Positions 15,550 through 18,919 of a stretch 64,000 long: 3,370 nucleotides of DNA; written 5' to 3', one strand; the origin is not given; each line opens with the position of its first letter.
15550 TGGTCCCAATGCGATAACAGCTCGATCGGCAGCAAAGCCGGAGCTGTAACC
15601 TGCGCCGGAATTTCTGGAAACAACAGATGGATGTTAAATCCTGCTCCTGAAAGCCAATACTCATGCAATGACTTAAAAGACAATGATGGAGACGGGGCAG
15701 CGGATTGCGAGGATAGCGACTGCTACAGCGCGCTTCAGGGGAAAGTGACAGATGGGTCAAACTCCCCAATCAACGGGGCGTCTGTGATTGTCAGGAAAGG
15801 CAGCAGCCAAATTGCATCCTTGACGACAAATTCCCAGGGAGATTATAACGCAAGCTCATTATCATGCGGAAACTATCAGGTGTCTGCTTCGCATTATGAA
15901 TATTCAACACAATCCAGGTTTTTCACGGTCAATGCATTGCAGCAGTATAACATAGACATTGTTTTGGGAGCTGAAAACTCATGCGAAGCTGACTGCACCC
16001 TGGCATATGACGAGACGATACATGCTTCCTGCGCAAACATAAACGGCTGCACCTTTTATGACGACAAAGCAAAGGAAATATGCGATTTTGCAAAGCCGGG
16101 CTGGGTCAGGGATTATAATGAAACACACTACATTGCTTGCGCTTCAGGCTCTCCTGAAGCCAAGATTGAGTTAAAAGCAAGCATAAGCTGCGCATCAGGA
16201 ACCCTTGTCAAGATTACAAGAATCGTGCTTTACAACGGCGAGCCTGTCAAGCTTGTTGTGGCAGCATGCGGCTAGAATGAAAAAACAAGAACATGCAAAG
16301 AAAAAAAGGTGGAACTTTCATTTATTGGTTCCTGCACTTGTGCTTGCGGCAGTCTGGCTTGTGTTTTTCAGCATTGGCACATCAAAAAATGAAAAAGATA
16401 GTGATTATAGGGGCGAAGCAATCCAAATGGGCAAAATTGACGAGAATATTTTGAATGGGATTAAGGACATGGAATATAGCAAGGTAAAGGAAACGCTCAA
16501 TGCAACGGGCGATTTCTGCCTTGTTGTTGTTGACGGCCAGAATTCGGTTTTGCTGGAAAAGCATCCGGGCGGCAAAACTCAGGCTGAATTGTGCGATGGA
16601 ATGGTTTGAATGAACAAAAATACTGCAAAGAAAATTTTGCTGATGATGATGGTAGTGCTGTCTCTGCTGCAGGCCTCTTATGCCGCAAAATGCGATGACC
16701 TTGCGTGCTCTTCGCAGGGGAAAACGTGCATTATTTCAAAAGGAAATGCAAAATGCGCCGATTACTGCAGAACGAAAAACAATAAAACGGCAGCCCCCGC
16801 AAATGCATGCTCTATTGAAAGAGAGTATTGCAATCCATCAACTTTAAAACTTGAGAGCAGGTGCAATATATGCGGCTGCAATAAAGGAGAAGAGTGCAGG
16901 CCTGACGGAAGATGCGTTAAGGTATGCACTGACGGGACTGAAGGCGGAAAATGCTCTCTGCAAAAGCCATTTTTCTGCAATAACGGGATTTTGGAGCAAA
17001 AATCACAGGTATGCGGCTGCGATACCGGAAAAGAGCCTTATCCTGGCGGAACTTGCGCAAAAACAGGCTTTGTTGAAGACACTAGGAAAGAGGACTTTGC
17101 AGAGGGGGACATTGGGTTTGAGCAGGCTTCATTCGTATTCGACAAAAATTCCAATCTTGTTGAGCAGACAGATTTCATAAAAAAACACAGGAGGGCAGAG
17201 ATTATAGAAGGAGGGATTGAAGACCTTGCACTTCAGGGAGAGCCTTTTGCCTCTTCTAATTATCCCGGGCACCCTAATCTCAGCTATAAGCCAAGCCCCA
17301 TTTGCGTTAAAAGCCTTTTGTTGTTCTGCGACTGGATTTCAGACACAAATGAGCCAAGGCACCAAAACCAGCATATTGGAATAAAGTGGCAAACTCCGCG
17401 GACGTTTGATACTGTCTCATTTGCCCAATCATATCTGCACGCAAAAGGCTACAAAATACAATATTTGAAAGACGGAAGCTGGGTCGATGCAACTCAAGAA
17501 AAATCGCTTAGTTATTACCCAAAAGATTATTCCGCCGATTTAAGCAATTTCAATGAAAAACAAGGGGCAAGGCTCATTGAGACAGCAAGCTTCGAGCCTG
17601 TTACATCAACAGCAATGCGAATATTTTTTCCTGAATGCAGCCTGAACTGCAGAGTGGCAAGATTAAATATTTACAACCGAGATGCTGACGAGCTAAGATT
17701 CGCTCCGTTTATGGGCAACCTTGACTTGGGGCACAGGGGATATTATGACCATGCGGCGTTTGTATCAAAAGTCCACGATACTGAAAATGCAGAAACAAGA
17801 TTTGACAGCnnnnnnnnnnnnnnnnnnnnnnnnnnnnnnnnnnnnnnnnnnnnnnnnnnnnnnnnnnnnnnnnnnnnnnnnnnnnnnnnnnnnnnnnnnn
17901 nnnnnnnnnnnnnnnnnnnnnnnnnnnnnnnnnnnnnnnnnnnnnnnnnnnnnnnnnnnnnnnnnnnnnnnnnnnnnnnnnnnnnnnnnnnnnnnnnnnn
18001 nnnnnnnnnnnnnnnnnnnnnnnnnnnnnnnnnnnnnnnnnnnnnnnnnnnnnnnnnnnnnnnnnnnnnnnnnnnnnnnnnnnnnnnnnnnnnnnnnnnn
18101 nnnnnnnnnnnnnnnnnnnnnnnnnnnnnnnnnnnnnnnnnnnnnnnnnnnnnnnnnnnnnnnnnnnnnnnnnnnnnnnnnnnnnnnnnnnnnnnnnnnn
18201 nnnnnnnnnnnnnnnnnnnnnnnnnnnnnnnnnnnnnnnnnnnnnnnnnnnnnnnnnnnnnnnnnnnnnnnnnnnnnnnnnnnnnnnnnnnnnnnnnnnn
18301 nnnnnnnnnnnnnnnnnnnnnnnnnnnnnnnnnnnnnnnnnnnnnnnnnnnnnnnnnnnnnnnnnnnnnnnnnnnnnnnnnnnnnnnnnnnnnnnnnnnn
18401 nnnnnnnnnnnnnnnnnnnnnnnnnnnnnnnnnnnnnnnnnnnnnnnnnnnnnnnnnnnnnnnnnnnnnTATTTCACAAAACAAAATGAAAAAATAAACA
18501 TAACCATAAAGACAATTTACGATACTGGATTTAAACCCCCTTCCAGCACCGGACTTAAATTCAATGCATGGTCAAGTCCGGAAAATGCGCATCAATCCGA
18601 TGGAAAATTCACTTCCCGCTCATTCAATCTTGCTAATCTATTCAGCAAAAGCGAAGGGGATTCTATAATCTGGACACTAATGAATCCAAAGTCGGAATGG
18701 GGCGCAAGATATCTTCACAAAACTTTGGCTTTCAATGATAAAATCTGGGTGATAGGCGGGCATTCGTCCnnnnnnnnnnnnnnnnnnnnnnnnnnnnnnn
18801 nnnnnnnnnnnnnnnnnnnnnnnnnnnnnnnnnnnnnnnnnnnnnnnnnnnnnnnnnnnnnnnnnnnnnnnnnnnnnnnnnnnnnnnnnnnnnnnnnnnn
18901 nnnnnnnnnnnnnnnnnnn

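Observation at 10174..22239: Four-gene secreted operon with 2033-aa and 1475-aa proteins: candidate cell-cell attachment/remodelling system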

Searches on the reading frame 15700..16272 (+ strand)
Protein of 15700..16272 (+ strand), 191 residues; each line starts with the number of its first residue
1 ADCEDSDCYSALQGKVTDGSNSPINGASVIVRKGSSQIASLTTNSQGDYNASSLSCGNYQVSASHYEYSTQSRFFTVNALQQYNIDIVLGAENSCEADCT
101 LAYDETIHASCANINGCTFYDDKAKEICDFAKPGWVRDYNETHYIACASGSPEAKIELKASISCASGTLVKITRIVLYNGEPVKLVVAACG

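Call 13: search_protein_families(library=pfam, proteins=[window:15700-16272:+], max_evalue=1)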
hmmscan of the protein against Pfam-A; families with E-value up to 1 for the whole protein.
window:15700-16272:+ (191 aa): 9 families
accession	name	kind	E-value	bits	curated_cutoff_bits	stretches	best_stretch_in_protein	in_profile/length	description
PF13620.12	CarboxypepD_reg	-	2e-16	60.5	32.3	1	12-89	2-81/82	Carboxypeptidase regulatory-like domain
PF13715.12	CarbopepD_reg_2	-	6.2e-10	39.4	32.2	1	12-91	1-78/88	CarboxypepD_reg-like domain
PF17210.9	SdrD_B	-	1e-05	26.1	29.7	1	17-67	17-68/112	SdrD B-like domain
PF02369.22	Big_1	-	0.0015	19.1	34.9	1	12-65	21-80/93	Bacterial Ig-like domain (group 1)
PF17802.7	SpaA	-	0.0015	19.1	23.1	1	15-79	6-78/91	Prealbumin-like fold domain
PF24107.1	DUF7382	-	0.023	15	27.4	1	15-47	25-57/65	Domain of unknown function (DUF7382)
PF16640.11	Big_3_5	-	0.027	15.5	35.5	1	12-65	16-69/88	Bacterial Ig-like domain (group 3)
PF09134.16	Invasin_D3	-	0.087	13.8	33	1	9-61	21-78/98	Invasin, domain 3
PF10988.14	DUF2807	-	0.15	12.2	24.2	1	24-64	112-152/181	Putative auto-transporter adhesin, head GIN domain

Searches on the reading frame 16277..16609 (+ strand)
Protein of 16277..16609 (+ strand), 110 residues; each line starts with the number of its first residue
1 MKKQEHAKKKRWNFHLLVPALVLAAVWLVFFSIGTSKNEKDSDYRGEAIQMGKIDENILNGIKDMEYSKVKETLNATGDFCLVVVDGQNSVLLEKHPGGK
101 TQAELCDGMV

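Call 7: search_protein_families(library=pfam, proteins=[window:16277-16609:+], max_evalue=0.01)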
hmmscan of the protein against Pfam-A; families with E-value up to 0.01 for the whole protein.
window:16277-16609:+ (110 aa): 0 families

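Call 31: search_protein_families(library=ncbifam, proteins=[window:16277-16606:+], max_evalue=0.01)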
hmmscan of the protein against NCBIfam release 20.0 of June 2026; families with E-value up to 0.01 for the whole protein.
window:16277-16606:+ (110 aa): 0 families

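Call 81: search_protein_families(library=pfam, alignment_id=A8, max_evalue=1)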
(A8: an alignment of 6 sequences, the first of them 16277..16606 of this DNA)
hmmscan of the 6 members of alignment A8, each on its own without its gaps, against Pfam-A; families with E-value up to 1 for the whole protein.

A. member 1, window:16277-16606:+ (110 aa): 1 family
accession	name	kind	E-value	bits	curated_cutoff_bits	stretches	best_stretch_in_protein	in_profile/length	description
PF06480.20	FtsH_ext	-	0.12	13.1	25.5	1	17-64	2-53/103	FtsH Extracellular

B. families by the number of members that match (of 6 scanned): 13 families
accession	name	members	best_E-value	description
PF01027.25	Bax1-I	1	0.0034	Inhibitor of apoptosis-promoting Bax1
PF09843.14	DUF2070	1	0.026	Predicted membrane protein (DUF2070)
PF14155.11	DUF4307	1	0.065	Domain of unknown function (DUF4307)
PF08592.16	Anthrone_oxy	1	0.066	Anthrone oxygenase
PF13624.11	SurA_N_3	1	0.1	SurA-like N-terminal domain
PF06480.20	FtsH_ext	1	0.12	FtsH Extracellular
PF00658.24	MLLE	1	0.12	MLLE domain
PF21645.3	FakA-like_M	1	0.13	Fatty acid kinase subunit A-like, middle domain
PF18277.6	AbrB_C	1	0.14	AbrB C-terminal domain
PF12698.13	ABC2_membrane_3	1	0.24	ABC-2 family transporter protein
PF12072.13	RNase_Y_N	1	0.26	RNase Y N-terminal region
PF24357.1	TMD0_ABC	1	0.69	ABC transporter TMD0 domain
PF12679.13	ABC2_membrane_2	1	0.79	ABC-2 family transporter protein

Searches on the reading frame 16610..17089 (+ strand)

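Call 13: search_protein_families(library=pfam, proteins=[window:16610-17089:+], max_evalue=1)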
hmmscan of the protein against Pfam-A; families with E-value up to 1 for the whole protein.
window:16610-17089:+ (160 aa): 1 family
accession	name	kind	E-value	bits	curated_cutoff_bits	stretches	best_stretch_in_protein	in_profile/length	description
PF23466.1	WWE_4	-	0.28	11.8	24.5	1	68-81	19-32/55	WWE domain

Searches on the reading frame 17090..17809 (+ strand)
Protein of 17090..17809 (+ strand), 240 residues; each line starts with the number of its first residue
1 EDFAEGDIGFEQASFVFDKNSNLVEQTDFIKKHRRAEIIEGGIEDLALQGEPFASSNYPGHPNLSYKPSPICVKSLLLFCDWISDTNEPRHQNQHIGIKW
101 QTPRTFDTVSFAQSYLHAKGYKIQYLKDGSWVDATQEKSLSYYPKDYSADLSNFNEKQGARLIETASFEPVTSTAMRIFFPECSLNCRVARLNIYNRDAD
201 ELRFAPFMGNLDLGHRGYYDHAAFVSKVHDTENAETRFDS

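Call 13: search_protein_families(library=pfam, proteins=[window:17090-17809:+], max_evalue=1)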
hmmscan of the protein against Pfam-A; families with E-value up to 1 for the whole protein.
window:17090-17809:+ (240 aa): 2 families
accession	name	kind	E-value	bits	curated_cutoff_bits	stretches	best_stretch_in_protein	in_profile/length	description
PF04339.18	FemAB_like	-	0.0098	15.5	27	1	109-166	55-109/369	Peptidogalycan biosysnthesis/recognition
PF22633.2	F5_F8_type_C_2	-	0.064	14.3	27.8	1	87-139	15-70/91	NedA-like, galactose-binding domain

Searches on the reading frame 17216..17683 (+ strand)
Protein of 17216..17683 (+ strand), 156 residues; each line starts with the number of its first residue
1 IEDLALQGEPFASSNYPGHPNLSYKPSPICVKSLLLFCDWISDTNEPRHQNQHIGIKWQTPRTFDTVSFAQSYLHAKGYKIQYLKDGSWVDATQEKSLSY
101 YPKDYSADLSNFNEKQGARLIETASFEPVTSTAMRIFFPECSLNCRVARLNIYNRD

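Call 34: search_solved_structures(query=A2, max_evalue=1, show_alignments=1)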
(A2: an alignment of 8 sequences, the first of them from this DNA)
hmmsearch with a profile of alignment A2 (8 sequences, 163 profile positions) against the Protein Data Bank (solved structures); distinct sequences matched with E-value up to 1: 7.
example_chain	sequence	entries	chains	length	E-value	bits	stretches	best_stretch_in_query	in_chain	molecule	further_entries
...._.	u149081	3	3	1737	1.4e-06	31.5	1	15-117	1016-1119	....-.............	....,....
2ls6_A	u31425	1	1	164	0.0019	21.3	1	45-132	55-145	Hyaluronoglucosaminidase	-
8s83_A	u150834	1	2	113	0.26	14.4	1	95-143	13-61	S-layer protein sap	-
9j91_A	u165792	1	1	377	0.27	14.3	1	40-149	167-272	Serine protease inhibitor 1 serpin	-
7wdt_A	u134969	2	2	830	0.37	13.9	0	52-103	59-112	Beta-N-acetylhexosaminidase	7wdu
6z14_JJJ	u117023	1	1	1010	0.44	13.6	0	52-102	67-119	Beta-N-acetylhexosaminidase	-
6yxz_JJJ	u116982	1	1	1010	0.44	13.6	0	52-102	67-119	Beta-N-acetylhexosaminidase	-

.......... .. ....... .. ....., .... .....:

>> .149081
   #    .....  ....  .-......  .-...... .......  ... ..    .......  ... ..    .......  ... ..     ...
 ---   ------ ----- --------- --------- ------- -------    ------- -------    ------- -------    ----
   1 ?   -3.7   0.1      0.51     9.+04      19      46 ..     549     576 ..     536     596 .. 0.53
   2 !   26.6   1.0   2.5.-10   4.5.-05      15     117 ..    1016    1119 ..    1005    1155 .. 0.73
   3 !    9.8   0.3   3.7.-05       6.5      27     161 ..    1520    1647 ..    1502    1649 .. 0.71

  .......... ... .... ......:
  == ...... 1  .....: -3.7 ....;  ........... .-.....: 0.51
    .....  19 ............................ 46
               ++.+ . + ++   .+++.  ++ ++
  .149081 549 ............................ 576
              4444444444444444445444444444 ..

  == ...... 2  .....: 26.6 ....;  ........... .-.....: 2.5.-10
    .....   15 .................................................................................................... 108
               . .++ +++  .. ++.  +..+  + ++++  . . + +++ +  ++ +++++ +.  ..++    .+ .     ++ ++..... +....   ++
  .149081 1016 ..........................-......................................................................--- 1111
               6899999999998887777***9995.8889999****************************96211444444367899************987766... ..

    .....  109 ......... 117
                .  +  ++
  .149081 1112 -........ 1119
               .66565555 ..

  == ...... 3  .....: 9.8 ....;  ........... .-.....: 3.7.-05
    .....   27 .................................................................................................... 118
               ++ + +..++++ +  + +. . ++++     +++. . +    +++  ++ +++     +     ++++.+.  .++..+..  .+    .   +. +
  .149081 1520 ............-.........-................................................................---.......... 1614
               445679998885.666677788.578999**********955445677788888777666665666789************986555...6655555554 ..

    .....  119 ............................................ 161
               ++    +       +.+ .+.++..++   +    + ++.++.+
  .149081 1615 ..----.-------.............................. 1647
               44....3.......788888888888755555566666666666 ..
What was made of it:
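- On F5/8 type C (discoidin) / CBM32 domains: The repeat profile hits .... (E 1.4e-6) and 2ls6 (E 0.002) (call 34).
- Checked: A profile of the repeats hits sugar-binding modules of a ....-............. (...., E 1.4e-6) and NagH (2ls6, E 0.002) (call 34).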

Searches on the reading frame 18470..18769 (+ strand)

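Call 13: search_protein_families(library=pfam, proteins=[window:18470-18769:+], max_evalue=1)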
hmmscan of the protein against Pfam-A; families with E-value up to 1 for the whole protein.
window:18470-18769:+ (100 aa): 2 families
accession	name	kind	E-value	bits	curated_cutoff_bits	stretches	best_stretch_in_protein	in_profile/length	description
PF01344.31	Kelch_1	-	0.012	15.6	20.1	1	79-99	1-21/46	Kelch motif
PF24981.1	Beta-prop_ATRN-LZTR1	-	0.059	13.1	50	1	67-98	26-58/289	Attractin/LZTR1 beta-propeller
